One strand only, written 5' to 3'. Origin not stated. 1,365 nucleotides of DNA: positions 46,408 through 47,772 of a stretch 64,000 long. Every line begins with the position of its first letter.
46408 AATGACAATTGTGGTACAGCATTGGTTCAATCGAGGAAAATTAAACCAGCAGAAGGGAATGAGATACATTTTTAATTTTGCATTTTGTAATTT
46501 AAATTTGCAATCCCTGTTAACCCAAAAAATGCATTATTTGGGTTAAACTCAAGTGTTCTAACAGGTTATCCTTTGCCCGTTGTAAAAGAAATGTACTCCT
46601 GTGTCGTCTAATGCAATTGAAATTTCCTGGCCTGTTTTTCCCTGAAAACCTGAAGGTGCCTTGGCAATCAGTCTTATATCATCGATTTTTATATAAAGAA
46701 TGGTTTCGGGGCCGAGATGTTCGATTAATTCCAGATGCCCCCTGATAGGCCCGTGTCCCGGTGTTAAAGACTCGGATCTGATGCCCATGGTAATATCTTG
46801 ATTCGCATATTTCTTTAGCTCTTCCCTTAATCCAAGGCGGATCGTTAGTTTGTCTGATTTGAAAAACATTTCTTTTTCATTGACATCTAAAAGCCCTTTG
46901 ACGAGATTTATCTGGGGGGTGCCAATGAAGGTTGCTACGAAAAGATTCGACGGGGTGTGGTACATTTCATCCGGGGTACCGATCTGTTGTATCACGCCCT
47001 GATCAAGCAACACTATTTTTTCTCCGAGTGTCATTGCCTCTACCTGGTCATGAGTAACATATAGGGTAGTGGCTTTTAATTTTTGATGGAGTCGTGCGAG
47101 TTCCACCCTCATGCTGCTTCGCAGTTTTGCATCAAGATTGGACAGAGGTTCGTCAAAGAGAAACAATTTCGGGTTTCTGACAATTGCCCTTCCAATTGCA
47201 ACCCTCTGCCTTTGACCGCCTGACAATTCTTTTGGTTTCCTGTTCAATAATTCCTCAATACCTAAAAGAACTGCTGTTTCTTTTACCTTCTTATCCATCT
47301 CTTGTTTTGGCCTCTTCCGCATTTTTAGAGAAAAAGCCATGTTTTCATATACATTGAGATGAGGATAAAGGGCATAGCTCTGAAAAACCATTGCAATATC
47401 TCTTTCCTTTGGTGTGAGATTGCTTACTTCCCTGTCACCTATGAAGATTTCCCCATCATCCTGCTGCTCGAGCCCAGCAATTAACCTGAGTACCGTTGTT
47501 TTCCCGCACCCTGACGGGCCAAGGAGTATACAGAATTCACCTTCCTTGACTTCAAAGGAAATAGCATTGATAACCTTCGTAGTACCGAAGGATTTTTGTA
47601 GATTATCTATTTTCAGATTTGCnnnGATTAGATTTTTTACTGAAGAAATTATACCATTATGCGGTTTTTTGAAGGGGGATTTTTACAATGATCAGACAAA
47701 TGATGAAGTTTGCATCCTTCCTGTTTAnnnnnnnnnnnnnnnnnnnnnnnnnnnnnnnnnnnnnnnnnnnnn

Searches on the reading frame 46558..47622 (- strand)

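Call 28: search_protein_families(library=pfam, proteins=[window:46558-47622:-], max_evalue=0.00001)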
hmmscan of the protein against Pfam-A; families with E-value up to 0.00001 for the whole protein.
window:46558-47622:- (354 aa): 3 families
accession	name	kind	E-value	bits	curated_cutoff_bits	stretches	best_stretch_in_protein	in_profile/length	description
PF00005.33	ABC_tran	-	9.6e-35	120.6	25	1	19-160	2-136/137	ABC transporter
PF17912.7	OB_MalK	-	5e-07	30.9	27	1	234-285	1-52/53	MalK OB fold domain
PF13304.12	AAA_21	-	2.1e-06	28.5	27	0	32-73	3-56/304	AAA domain, putative AbiEii toxin, Type IV TA system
